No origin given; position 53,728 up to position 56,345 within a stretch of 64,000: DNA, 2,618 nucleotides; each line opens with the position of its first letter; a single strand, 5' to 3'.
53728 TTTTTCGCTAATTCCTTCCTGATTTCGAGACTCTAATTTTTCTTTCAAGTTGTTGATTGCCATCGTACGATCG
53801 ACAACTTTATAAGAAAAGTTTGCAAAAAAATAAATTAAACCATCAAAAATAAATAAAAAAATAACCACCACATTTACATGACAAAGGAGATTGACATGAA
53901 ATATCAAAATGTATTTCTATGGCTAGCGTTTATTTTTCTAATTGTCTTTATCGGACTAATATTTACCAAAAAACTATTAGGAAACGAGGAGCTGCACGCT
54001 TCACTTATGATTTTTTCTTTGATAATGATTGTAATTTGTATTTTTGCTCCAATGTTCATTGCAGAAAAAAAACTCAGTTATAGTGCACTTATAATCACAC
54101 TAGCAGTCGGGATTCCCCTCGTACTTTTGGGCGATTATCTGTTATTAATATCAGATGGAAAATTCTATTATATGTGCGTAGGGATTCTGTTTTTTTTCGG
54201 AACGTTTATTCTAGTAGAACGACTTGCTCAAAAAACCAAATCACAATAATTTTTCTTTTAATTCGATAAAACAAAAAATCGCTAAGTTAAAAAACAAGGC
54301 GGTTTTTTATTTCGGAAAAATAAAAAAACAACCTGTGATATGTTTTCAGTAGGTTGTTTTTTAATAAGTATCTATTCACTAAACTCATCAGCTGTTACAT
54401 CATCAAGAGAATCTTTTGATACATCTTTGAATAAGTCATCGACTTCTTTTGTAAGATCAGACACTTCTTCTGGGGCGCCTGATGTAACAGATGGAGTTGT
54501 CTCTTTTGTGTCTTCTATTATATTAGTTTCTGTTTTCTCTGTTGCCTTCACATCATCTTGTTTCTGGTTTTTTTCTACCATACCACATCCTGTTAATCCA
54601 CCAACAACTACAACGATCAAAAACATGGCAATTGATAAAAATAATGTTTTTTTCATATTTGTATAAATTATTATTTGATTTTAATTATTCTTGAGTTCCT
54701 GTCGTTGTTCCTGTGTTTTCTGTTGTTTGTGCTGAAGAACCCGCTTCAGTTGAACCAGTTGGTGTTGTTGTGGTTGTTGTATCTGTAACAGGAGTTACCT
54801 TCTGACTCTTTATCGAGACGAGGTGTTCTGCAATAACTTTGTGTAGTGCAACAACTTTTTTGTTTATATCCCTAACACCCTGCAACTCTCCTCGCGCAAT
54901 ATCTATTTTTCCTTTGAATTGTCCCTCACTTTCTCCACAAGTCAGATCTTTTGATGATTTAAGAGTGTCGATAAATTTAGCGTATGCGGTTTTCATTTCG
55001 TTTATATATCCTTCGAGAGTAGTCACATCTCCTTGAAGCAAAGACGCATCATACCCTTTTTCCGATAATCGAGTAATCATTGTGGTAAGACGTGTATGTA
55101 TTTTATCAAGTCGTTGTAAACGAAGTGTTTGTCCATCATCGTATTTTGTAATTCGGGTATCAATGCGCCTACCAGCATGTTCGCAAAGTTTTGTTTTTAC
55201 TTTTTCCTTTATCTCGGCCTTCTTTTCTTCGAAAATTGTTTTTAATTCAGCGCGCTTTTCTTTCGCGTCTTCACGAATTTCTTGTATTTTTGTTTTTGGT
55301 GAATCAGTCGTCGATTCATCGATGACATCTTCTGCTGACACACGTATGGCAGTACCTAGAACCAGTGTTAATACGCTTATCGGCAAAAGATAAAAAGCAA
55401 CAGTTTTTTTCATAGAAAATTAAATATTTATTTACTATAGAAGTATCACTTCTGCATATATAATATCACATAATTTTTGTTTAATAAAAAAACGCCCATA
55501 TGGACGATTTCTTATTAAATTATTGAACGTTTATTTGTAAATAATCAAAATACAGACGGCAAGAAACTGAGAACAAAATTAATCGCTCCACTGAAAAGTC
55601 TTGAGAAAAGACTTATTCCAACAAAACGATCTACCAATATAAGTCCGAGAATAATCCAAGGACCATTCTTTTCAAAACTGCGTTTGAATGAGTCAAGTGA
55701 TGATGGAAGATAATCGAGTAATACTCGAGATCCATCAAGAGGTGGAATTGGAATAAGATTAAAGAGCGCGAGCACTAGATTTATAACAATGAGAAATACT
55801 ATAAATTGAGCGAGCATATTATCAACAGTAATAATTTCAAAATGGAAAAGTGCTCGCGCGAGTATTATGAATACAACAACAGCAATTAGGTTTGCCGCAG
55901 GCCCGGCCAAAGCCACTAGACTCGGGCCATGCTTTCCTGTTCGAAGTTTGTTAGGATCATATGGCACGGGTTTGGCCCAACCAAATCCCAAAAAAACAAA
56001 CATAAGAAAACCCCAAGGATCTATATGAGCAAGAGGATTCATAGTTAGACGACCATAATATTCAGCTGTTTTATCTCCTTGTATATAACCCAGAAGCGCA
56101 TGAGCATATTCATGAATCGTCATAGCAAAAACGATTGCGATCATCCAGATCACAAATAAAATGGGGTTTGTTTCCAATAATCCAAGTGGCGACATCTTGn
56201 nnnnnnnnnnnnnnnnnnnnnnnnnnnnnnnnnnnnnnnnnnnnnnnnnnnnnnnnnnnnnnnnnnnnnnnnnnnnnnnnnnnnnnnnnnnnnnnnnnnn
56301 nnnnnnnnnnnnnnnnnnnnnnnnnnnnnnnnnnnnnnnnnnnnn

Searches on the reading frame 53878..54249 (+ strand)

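Call 10: search_protein_families(library=pfam, proteins=[window:53878-54249:+], max_evalue=0.01)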
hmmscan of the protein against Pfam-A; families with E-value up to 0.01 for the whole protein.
window:53878-54249:+ (123 aa): 1 family
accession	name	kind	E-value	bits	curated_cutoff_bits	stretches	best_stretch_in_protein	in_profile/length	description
PF07695.17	7TMR-DISM_7TM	-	0.0011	19.3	29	1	7-112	62-168/205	7TM diverse intracellular signalling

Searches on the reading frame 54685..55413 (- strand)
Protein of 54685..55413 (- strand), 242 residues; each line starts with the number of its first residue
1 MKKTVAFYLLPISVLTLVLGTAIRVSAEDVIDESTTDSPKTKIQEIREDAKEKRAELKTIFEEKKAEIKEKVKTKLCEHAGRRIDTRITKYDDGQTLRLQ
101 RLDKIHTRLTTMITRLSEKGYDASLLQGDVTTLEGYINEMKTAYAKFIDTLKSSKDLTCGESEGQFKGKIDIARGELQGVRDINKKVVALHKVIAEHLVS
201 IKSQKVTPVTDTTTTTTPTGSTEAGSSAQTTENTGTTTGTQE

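Call 10: search_protein_families(library=pfam, proteins=[window:54685-55413:-], max_evalue=0.01)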
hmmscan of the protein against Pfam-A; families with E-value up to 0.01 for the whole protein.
window:54685-55413:- (242 aa): 1 family
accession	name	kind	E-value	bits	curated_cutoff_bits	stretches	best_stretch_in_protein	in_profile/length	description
PF09660.15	DUF2397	-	0.0012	18.2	28.5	1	74-159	91-175/483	Protein of unknown function (DUF2397)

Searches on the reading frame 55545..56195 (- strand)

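Call 10: search_protein_families(library=pfam, proteins=[window:55545-56195:-], max_evalue=0.01)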
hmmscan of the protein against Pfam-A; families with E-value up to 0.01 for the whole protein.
window:55545-56195:- (216 aa): 1 family
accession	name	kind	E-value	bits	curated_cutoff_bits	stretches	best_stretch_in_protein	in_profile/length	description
PF02163.28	Peptidase_M50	-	2.7e-11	43.7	27.2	1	124-165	155-196/221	Peptidase family M50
